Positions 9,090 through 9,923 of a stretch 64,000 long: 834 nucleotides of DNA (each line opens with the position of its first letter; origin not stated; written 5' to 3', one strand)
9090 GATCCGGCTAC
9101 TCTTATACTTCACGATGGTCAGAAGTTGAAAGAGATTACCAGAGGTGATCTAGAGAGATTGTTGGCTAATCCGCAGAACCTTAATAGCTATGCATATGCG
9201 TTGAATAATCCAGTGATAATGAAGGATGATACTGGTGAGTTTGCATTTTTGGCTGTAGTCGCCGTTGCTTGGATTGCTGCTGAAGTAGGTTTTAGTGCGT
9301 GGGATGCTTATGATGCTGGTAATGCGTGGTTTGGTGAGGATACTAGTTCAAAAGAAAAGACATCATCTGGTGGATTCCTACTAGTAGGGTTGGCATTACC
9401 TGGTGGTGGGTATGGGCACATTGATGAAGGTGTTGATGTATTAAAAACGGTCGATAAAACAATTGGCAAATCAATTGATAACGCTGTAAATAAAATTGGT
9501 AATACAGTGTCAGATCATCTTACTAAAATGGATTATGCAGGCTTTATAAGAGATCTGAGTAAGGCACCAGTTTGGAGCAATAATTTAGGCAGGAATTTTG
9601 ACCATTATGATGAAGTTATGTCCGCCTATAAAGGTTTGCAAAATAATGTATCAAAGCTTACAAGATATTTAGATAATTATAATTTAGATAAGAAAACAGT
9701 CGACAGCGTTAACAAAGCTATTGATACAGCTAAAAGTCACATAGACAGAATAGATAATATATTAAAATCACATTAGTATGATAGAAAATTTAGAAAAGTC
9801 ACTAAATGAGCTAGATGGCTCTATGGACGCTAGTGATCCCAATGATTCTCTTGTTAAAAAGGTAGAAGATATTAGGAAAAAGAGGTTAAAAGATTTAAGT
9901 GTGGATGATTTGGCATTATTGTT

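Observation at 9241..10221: Unrecognised C-terminal toxin tip with two hydrophobic helices immediately after the RHS core, plus coupled acidic immunity ORF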

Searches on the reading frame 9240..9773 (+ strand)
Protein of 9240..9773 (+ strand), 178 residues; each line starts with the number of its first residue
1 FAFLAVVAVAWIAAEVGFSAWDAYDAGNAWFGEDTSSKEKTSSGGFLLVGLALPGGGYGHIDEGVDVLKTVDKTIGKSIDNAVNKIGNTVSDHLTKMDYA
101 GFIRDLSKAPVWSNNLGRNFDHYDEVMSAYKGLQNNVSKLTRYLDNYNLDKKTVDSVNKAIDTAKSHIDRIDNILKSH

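Call 8: search_protein_families(library=pfam, proteins=[window:9240-9773:+], max_evalue=1)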
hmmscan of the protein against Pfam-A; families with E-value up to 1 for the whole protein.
window:9240-9773:+ (178 aa): 10 families
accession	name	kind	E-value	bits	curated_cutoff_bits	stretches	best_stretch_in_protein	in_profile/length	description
PF15605.11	Ntox28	-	4.9e-05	23.9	25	1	85-176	19-112/113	Bacterial toxin 28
PF09763.15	Sec3_CC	-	0.052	13.8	27.1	0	150-177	26-53/133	Exocyst complex component Sec3, coiled-coil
PF06401.16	Alpha-2-MRAP_C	-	0.056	13.9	24.3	1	115-166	26-76/213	Alpha-2-macroglobulin RAP, C-terminal domain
PF07554.19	FIVAR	-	0.071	14.2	29.2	1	131-166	30-68/71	FIVAR domain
PF08651.15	DASH_Duo1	-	0.095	13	25.4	0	152-176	14-38/74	DASH complex subunit Duo1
PF13012.11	MitMem_reg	-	0.12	12.7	26.6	0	121-155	25-59/113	Maintenance of mitochondrial structure and function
PF05531.17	NPV_P10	-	0.19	12.7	29.8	1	132-176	22-66/75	Nucleopolyhedrovirus P10 protein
PF06763.17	Minor_tail_Z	-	0.19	12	23.9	0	131-168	2-38/190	Prophage minor tail protein Z (GPZ)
PF10046.14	BLOC1_2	-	0.26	12.1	33.4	1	125-174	31-80/96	Biogenesis of lysosome-related organelles complex-1 subunit 2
PF04888.17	SseC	-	0.28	11.1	30.2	1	64-123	164-209/312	Secretion system effector C (SseC) like family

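Call 9: search_protein_families(library=ncbifam, proteins=[window:9240-9773:+], max_evalue=1)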
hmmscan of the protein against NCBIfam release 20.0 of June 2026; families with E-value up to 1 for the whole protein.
window:9240-9773:+ (178 aa): 4 families
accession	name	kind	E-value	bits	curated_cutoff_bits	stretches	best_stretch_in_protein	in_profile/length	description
NF047516.1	LA_3659_fam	equivalog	0.04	13.5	36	1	129-174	97-142/221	LA_3659 family protein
NF047514.1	SpiroCoCo_N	equivalog_domain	0.04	13.5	75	1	129-174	97-142/221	SpiroCoCo family coiled-coil protein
NF047515.1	SpiroCoCo_C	equivalog_domain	0.044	12.9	125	1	115-176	160-221/313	SpiroCoCo family coiled-coil protein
TIGR03042.1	PS_II_psbQ_bact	equivalog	0.076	12.8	106.9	0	76-128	90-142/142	photosystem II protein PsbQ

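Call 10: search_solved_structures(query=window:9240-9773:+, max_evalue=10, show_alignments=2)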
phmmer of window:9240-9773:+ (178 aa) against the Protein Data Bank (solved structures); distinct sequences matched with E-value up to 10: 4.
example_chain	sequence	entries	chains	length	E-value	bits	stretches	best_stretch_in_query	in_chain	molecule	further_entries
5j5v_B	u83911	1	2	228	1.6e-07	35.1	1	25-146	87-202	tRNA nuclease CdiA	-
8zyc_B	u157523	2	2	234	4.3e-06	30.5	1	25-146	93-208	tRNA nuclease CdiA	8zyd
5j43_F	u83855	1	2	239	4.5e-06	30.4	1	25-146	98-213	tRNA nuclease CdiA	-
9g8s_w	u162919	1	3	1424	8.4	10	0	103-176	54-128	Tail tape measure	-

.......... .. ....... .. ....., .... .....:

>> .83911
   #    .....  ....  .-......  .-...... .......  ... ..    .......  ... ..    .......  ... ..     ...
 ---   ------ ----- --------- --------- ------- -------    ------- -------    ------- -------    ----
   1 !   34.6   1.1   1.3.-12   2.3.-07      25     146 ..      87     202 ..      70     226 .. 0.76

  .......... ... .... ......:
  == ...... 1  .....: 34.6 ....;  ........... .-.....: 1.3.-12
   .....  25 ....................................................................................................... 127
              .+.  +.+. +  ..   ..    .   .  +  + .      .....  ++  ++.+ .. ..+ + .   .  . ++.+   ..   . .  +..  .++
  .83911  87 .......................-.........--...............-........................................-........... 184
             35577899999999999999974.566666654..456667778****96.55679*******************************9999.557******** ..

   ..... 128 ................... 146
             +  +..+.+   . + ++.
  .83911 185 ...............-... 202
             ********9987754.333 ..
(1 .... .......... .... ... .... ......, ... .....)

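Call 13: find_homologous_proteins(query=window:9240-9773:+, max_evalue=0.001)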
Query window:9240-9773:+ (178 aa): 2 proteins with E <= 0.001 among 118 candidates.
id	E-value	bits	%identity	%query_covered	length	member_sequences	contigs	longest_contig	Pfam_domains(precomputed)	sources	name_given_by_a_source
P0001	7.9e-104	364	91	91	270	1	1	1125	PF15605.12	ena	-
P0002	6.4e-12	64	32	74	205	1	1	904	-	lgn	-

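Call 20: search_protein_representatives(protein=window:9240-9773:+)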
Query: 178 residues. Proteins with E-value up to 0.001 (for the whole library): 219; up to 1e-10: 10; up to 1e-30: 2. The best 150 are listed.
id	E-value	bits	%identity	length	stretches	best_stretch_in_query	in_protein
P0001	2.5e-104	363.5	92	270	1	1-178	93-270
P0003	4.9e-85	300.6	79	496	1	10-178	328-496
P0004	2.5e-26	109.5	45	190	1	45-178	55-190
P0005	9.8e-23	97.7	40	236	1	33-178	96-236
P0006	1.4e-16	77.7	34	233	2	73-176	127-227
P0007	2.0e-15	73.9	41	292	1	75-178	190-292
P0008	2.8e-12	63.7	56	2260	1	6-62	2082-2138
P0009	2.9e-12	63.6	42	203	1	81-178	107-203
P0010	2.7e-11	60.5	40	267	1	76-176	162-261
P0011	3.3e-11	60.2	34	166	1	79-178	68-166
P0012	2.6e-10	57.3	31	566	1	3-171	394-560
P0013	3.0e-10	57.1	37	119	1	81-178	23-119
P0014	3.5e-10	56.9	36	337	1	75-178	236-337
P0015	3.7e-10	56.8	45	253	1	8-106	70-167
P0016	1.9e-09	54.5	63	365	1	2-50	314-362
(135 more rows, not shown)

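Call 23: search_protein_families(library=pfam, alignment_id=A1, max_evalue=0.001)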
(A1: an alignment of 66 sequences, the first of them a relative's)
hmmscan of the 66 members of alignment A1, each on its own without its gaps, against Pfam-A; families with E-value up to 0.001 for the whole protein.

A. member 1, P0002 (205 aa): 0 families

B. families by the number of members that match (of 66 scanned): 26 families (the first 25 are shown)
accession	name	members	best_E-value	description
PF05593.20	RHS_repeat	14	7.3e-71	RHS Repeat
PF03527.20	RHS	6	8.7e-14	RHS protein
PF25023.1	TEN_YD-shell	3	8e-13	Teneurin YD-shell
PF13385.13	Laminin_G_3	2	6.2e-22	Concanavalin A-like lectin/glucanases superfamily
PF03534.18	SpvB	2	2.3e-17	Salmonella virulence plasmid 65kDa B protein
PF13517.12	FG-GAP_3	2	1.4e-13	FG-GAP-like repeat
PF14436.11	EndoU_bacteria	2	8.6e-13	Bacterial EndoU nuclease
PF09000.15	Cytotoxic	2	6.5e-07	Cytotoxic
PF20041.5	DUF6443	2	1.2e-05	Domain of unknown function (DUF6443)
PF14076.12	DUF4258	2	8.4e-05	Domain of unknown function (DUF4258)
PF18431.6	RNAse_A_bac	1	1.7e-26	Bacterial CdiA-CT RNAse A domain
PF15542.11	Ntox50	1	6.3e-23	Bacterial toxin 50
PF11721.14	Malectin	1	2e-20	Malectin domain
PF15657.11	Tox-HNH-EHHH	1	6.6e-20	HNH/Endo VII superfamily nuclease toxins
PF20148.4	DUF6531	1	7.5e-19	Domain of unknown function (DUF6531)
PF15605.11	Ntox28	1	3.8e-08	Bacterial toxin 28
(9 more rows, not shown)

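Call 28: search_protein_families(library=pfam, alignment_id=A2, max_evalue=0.001)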
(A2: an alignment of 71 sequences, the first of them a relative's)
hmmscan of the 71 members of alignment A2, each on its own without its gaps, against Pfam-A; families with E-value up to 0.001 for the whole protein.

A. member 1, P0004 (190 aa): 1 family
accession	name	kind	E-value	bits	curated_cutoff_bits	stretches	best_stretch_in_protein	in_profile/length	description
PF15605.11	Ntox28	-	3e-06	27.7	25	1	97-187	19-111/113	Bacterial toxin 28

B. families by the number of members that match (of 71 scanned): 16 families
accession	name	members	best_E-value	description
PF15605.11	Ntox28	62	1.6e-13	Bacterial toxin 28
PF14449.11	PT-TG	5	6.7e-17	Pre-toxin TG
PF05593.20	RHS_repeat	2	1.2e-143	RHS Repeat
PF25023.1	TEN_YD-shell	2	1e-14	Teneurin YD-shell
PF13699.11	eCIS_core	1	4.2e-33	eCIS core domain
PF07591.16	PT-HINT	1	9.5e-23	Pretoxin HINT domain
PF20148.4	DUF6531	1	6e-22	Domain of unknown function (DUF6531)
PF04740.18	LXG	1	2.4e-16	LXG domain of WXG superfamily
PF01476.26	LysM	1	5.6e-10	LysM domain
PF14890.11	Intein_splicing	1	1e-06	Intein splicing domain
PF01079.26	Hint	1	4.5e-06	Hint module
PF04513.17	Baculo_PEP_C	1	2.1e-05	Baculovirus polyhedron envelope protein, PEP, C terminus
PF01212.27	Beta_elim_lyase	1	0.00043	Beta-eliminating lyase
PF13796.11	Sensor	1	0.00065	Putative sensor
PF01048.26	PNP_UDP_1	1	0.0008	Phosphorylase superfamily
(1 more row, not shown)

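Call 32: find_encoding_contigs(protein=P0001, flank=5000)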
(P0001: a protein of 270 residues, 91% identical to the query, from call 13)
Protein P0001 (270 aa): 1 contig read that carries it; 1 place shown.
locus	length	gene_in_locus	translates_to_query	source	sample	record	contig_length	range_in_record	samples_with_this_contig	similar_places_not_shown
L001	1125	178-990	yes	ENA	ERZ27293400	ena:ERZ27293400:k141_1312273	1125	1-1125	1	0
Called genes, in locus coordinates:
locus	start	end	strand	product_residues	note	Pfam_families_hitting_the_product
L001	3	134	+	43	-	?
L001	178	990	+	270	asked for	PF15605:Ntox28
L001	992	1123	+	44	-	?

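Call 40: find_homologous_proteins(query=A3, max_evalue=0.001)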
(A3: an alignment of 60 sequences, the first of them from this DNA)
Query A3 (60 sequences) (178 aa, profile of the alignment): 25 proteins with E <= 0.001 among 8000 candidates.
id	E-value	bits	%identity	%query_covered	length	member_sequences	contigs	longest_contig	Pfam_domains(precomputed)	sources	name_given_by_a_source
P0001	1.9e-66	241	91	91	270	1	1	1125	PF15605.12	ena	-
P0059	2.1e-49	186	26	96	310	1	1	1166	PF15605.12,PF25023.2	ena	-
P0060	1.7e-47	179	24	97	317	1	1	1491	PF15605.12,PF25023.2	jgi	-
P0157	3.5e-44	169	27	99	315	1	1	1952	PF15605.12,PF25023.2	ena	-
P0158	7.4e-43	164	29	94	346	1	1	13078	PF15605.12,PF25023.2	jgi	jgi:RHS repeat-associated protein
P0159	1.3e-40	157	27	94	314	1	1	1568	PF15605.12,PF25023.2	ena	-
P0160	1.5e-39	153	22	91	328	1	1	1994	PF15605.12,PF25023.2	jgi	jgi:RHS repeat-associated protein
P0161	1.1e-32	131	24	96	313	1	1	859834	PF15605.12,PF25023.2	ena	-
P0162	3.9e-22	97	34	33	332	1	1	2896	PF15649.13,PF25023.2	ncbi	-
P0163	5.8e-22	96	38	35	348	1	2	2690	PF25023.2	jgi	jgi:RHS repeat-associated protein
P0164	1.0e-21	95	39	30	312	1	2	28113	-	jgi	jgi:RHS repeat-associated protein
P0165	1.4e-21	95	36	38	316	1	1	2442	PF25023.2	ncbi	-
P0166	2.1e-21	94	36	33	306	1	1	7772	PF15649.13,PF25023.2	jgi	jgi:RHS repeat-associated protein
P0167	8.3e-21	92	40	31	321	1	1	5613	PF15649.13,PF25023.2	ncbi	-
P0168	1.3e-20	92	30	30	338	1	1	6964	PF15545.11,PF25023.2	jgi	-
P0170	7.4e-19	86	38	39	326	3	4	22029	PF25023.2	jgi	jgi:RHS repeat-associated protein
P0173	1.1e-16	79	32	39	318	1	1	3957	-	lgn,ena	-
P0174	1.4e-13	69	-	-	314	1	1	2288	PF15605.12,PF25023.2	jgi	jgi:RHS repeat-associated protein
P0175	5.1e-13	67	23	91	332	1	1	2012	PF15605.12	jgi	jgi:RHS repeat-associated protein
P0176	7.7e-13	66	-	-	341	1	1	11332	PF15605.12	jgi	jgi:RHS repeat-associated protein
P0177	1.4e-11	62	-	-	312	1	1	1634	PF15605.12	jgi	jgi:hypothetical protein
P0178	2.0e-5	42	-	-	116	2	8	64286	PF15605.12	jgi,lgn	jgi:hypothetical protein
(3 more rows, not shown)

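Call 53: list_cluster_members(proteins=[P0162, P0165, P0167, P0161, P0173, P0170, P0164, P0158, P0178, P0176])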
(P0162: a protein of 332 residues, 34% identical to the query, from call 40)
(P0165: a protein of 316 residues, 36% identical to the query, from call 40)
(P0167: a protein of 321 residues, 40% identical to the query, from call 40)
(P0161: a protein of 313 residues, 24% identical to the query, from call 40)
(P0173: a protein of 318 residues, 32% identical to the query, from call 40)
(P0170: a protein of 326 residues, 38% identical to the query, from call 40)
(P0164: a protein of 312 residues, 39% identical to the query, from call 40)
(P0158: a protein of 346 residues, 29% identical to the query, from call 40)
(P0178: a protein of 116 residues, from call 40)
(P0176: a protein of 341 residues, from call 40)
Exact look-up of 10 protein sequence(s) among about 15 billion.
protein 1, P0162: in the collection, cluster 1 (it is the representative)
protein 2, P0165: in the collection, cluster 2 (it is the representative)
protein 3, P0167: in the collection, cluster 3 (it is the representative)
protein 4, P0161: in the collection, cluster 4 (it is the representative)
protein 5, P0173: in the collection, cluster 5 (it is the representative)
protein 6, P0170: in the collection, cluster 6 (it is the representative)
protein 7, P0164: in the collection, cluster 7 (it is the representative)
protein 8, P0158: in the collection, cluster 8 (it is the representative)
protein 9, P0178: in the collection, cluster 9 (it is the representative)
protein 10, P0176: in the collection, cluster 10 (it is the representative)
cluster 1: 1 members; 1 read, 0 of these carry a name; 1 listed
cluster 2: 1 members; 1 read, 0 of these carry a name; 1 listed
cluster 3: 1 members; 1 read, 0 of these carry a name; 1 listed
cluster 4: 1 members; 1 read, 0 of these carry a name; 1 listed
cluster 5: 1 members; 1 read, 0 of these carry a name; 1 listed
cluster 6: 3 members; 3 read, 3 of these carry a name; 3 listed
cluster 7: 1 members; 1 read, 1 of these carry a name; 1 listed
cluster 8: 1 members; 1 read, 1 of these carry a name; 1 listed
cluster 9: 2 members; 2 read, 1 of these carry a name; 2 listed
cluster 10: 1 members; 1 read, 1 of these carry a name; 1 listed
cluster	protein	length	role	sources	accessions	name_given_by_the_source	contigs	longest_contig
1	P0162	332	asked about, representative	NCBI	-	-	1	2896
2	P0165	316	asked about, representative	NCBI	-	-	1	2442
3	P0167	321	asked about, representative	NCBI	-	-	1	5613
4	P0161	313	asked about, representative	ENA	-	-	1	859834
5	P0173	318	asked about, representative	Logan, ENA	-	-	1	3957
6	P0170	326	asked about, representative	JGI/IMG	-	RHS repeat-associated protein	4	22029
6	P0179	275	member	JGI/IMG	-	RHS repeat-associated protein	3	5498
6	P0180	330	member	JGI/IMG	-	RHS repeat-associated protein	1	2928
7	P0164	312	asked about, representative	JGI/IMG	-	RHS repeat-associated protein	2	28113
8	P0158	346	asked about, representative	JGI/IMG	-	RHS repeat-associated protein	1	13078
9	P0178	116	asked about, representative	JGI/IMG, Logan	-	hypothetical protein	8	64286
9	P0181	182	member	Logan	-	-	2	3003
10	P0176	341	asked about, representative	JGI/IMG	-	RHS repeat-associated protein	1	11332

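Call 54: predict_structure(alignment_id=A4)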
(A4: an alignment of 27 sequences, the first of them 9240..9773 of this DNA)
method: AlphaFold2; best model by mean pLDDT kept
length: 178 residues; sequences in the alignment: 27
mean_pLDDT: 66.4   pTM: 0.56
mean pLDDT of the five models: 66.4, 61.5, 58.8, 56.7, 53.9
residues with pLDDT >= 90: 45; 70-90: 51; 50-70: 19; < 50: 63
segments of 3 or more residues with pLDDT < 50: 1-62
pLDDT, mean of each block of 10 residues (from residue 1): 36 33 38 35 32 33 53 79 89 86 81 59 89 93 90 92 94 89
secondary structure, 60 per line:
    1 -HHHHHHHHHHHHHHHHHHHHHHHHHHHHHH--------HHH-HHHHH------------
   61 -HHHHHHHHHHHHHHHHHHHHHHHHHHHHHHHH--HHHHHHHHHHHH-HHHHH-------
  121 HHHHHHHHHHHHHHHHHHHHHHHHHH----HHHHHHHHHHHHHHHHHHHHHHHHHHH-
elements in order: H2-31 H44-48 H62-93 H96-107 H109-113 H121-146 H151-177

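Call 58: fold_search(model_id=the predicted structure, library=pdb)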
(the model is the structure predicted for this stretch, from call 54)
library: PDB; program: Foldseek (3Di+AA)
matches with E <= 10: 420; with E <= 0.001: 0
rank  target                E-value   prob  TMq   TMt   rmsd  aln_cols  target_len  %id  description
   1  5aqh_B                2.2e-01  0.47  0.26  0.35   9.4       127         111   12  Fragment-based screening of HSP70 sheds light on the functional role of ATP-binding site residues (released 2016-10-05)
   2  9had_A                2.8e-01  0.89  0.34  0.49  10.7       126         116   10  Der f 21 dust mite allergen with computationally designed DerF21_b10 binder (released 2024-12-18)
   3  1yd8_G                3.0e-01  0.87  0.33  0.56   5.6       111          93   12  COMPLEX OF HUMAN GGA3 GAT DOMAIN AND UBIQUITIN (released 2005-02-22)
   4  6r2g_A                3.1e-01  0.85  0.35  0.40   9.7       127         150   12  Crystal structure of a single-chain protein mimetic of the gp41 NHR trimer in complex with the synthetic CHR peptide C (released 2019-07-10)
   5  1nwm                  3.7e-01  0.99  0.46  0.74   3.9       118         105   17  GAT domain of human GGA1 (released 2003-03-25)
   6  1o3x                  4.2e-01  0.98  0.46  0.69   5.6       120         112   15  Crystal structure of human GGA1 GAT domain (released 2003-05-20)
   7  4l8i_B                4.2e-01  0.33  0.23  0.33   7.9       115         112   16  Crystal structure of RSV epitope scaffold FFL_005 (released 2014-02-12)
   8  5aqi_B                4.4e-01  0.69  0.32  0.45   6.3       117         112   11  Fragment-based screening of HSP70 sheds light on the functional role of ATP-binding site residues (released 2016-10-05)
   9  6xxv_F                4.7e-01  0.57  0.28  0.44   6.8       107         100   14  Crystal Structure of a computationally designed Immunogen S2_1.2 in complex with its elicited antibody C57 (released 2020-04-22)
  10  5aqt_B                4.7e-01  0.35  0.27  0.35   7.1       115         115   11  Fragment-based screening of HSP70 sheds light on the functional role of ATP-binding site residues (released 2016-10-05)
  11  8ek4_B                5.0e-01  0.41  0.29  0.36  10.2       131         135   17  De novo designed ice-binding proteins from twist-constrained helices (released 2023-07-12)
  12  2gsc_A                5.3e-01  0.44  0.27  0.38  13.1       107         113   12  Crystal Structure of the Conserved Hypothetical Cytosolic Protein Xcc0516 from Xanthomonas campestris (released 2006-10-03)
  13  9rgx_A                5.6e-01  0.75  0.32  0.51   5.8       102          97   10  X-ray crystal structure of a de novo designed single-chain antiparallel 3-helix coiled-coil bundle, sc-apCC3-ACW (released 2025-09-03)
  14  5aqk_B                5.6e-01  0.30  0.27  0.35   7.3       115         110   10  Fragment-based screening of HSP70 sheds light on the functional role of ATP-binding site residues (released 2016-10-05)
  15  2gsc_C                5.9e-01  0.41  0.26  0.39  13.2       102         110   12  Crystal Structure of the Conserved Hypothetical Cytosolic Protein Xcc0516 from Xanthomonas campestris (released 2006-10-03)
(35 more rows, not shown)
